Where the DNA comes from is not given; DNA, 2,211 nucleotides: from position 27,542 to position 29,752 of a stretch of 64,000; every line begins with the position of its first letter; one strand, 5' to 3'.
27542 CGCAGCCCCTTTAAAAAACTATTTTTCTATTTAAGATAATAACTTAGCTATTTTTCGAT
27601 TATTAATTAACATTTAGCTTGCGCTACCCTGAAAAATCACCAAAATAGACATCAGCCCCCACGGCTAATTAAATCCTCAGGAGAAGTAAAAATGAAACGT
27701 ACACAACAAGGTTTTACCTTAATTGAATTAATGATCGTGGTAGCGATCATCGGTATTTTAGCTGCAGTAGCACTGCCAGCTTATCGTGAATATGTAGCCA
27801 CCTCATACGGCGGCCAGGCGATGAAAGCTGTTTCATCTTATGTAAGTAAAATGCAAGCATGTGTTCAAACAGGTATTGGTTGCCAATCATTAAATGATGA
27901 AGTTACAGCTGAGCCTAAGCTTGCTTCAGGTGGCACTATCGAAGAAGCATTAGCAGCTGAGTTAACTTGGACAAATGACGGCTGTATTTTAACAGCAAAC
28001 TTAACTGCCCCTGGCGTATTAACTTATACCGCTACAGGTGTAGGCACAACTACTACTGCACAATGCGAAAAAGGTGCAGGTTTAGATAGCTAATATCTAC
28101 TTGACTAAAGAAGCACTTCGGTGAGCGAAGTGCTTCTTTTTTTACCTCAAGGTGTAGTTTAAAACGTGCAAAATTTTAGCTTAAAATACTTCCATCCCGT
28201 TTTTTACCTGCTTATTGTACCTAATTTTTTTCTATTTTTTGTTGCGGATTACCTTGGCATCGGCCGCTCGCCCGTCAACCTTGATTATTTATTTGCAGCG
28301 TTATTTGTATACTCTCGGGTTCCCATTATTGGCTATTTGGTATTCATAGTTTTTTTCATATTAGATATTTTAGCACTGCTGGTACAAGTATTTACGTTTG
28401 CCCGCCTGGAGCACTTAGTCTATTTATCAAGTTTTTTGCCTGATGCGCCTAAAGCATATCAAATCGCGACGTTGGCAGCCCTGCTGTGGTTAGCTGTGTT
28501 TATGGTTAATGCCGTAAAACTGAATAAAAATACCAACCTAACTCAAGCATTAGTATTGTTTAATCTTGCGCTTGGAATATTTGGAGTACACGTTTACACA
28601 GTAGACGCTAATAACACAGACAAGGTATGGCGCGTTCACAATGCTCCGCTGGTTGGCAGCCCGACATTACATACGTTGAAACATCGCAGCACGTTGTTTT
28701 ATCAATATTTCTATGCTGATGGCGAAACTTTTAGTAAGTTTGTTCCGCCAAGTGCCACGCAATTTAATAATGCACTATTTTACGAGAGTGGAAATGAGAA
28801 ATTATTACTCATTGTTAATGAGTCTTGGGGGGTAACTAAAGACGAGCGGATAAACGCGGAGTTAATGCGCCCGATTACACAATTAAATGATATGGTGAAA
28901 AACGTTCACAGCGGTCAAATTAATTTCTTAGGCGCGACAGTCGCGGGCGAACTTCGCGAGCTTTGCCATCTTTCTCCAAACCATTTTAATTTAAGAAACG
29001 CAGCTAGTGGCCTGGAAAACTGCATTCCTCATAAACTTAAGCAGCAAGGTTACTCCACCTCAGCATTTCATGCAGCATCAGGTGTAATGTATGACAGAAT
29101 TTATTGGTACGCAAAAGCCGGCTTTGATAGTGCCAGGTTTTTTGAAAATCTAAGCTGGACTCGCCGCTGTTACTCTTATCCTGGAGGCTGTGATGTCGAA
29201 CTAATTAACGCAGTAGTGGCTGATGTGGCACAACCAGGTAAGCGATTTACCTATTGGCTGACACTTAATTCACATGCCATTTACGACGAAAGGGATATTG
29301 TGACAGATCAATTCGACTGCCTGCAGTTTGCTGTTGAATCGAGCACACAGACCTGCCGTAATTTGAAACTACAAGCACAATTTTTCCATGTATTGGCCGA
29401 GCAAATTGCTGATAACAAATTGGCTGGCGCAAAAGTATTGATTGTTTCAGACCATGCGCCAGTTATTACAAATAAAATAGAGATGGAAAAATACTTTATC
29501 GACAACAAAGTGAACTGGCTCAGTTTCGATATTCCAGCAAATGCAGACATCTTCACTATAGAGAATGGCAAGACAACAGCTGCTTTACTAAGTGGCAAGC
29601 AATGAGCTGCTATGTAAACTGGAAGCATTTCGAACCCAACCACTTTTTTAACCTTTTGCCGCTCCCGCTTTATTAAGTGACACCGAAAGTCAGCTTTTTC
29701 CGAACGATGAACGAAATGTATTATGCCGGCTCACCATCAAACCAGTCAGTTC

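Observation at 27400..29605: AT-rich pilin island: an LtaS/sulfatase-family membrane transferase in the pilin-modification slot, next to a pilin ending in Ser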

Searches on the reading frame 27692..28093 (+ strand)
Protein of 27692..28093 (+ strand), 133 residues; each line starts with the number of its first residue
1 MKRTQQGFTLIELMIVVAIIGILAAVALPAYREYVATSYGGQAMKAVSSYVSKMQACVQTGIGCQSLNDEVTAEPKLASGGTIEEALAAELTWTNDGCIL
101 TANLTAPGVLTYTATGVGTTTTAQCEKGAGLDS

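Call 3: search_protein_families(library=pfam, proteins=[window:27692-28093:+], max_evalue=1)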
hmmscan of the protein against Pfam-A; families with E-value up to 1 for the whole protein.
window:27692-28093:+ (133 aa): 1 family
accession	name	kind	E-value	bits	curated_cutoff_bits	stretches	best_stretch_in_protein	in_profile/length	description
PF07963.17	N_methyl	-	8.1e-11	41.5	21.2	1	3-28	2-27/27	Prokaryotic N-terminal methylation motif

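Call 4: search_protein_families(library=ncbifam, proteins=[window:27692-28093:+], max_evalue=1)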
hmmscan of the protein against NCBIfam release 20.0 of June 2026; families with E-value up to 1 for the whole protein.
window:27692-28093:+ (133 aa): 15 families
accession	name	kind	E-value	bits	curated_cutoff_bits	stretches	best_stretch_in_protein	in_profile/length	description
NF007862.0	PRK10574.1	equivalog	9.4e-14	51.8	138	1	4-74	3-73/145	prepilin peptidase-dependent pilin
NF041775.1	typeIV_PilA_Myxo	equivalog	8.1e-11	42.3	400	1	5-43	10-48/214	type IV pilin protein PilA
TIGR02532.1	IV_pilin_GFxxxE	domain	6.3e-10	38.5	16.3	1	5-28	1-24/24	prepilin-type N-terminal cleavage/methylation domain-containing protein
TIGR01708.2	typeII_sec_gspH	equivalog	9.6e-09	35.5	80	1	5-35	1-31/169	type II secretion system minor pseudopilin GspH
TIGR01710.1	typeII_sec_gspG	equivalog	1e-06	28.8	88.85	1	6-43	1-38/134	type II secretion system major pseudopilin GspG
NF007800.0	PRK10506.1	equivalog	2.7e-06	27.3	158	1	3-56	6-59/163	prepilin peptidase-dependent protein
NF040999.1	pilin_ComGC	equivalog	2.3e-05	24.5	75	1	5-32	1-28/84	competence type IV pilus major pilin ComGC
TIGR02596.1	TIGR02596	subfamily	7.1e-05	23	70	1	8-39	1-32/196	Verru_Chthon cassette protein D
NF041013.1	T4P_ComGE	equivalog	0.00022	21.2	49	1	5-33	3-31/83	competence type IV pilus minor pilin ComGE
NF007848.0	PRK10557.1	equivalog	0.014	14.7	120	1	1-40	6-48/192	prepilin peptidase-dependent protein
TIGR01711.1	gspJ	equivalog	0.019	14.8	64.85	1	6-35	1-27/192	type II secretion system minor pseudopilin GspJ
NF040982.1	ComGD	equivalog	0.05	14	70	1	5-29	1-25/139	competence type IV pilus minor pilin ComGD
NF041474.1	membrane_YkgR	equivalog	0.12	11.9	40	1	6-20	9-23/33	small membrane protein YkgR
TIGR01707.1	gspI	equivalog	0.24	11.9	44.35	1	7-32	1-26/101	type II secretion system minor pseudopilin GspI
NF038304.1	EPS_HpsC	equivalog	0.49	9.9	200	1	2-23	17-37/318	hormogonium polysaccharide secretion pseudopilin HpsC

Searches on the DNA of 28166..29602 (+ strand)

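Call 92: search_dna_similar(query=L115:5383-5874:+, collection=plasmids, mode=distant, max_evalue=0.00001, max_rows=5)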
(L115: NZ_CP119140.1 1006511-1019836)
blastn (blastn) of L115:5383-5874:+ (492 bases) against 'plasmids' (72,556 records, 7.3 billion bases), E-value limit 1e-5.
Records with a match: 2; places in all: 37; records where one place covers at least 80% of the query: 2.
Best place of each record, by identity: >=99% 1; 90-95% 1.
By first word of the organism name: Neisseria 2.
By predicted mobility (MOB-suite, as given by PLSDB): non-mobilizable 2.
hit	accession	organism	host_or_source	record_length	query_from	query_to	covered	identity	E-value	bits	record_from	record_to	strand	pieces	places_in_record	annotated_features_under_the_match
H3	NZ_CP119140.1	Neisseria gonorrhoeae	Homo sapiens,whole organism,blood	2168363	1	492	100%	100.0%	0e+0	888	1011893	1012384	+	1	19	none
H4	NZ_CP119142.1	Neisseria gonorrhoeae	Homo sapiens,whole organism,synovial ...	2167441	16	490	97%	92.7%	0e+0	689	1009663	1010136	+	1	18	none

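Call 93: search_dna_similar(query=L115:1225-1468:+, collection=plasmids, mode=distant, max_evalue=0.00001, max_rows=5)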
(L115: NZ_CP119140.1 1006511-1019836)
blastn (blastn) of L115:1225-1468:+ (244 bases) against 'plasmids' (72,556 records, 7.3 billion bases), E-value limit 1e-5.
Records with a match: 2; places in all: 2; records where one place covers at least 80% of the query: 2.
Best place of each record, by identity: >=99% 2.
By first word of the organism name: Neisseria 2.
By predicted mobility (MOB-suite, as given by PLSDB): non-mobilizable 2.
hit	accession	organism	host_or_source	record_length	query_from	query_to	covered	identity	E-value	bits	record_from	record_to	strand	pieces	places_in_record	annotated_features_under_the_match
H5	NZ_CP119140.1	Neisseria gonorrhoeae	Homo sapiens,whole organism,blood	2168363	1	244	100%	100.0%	2e-121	441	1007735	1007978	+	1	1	none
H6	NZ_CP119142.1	Neisseria gonorrhoeae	Homo sapiens,whole organism,synovial ...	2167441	1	244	100%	100.0%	2e-121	441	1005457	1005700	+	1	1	none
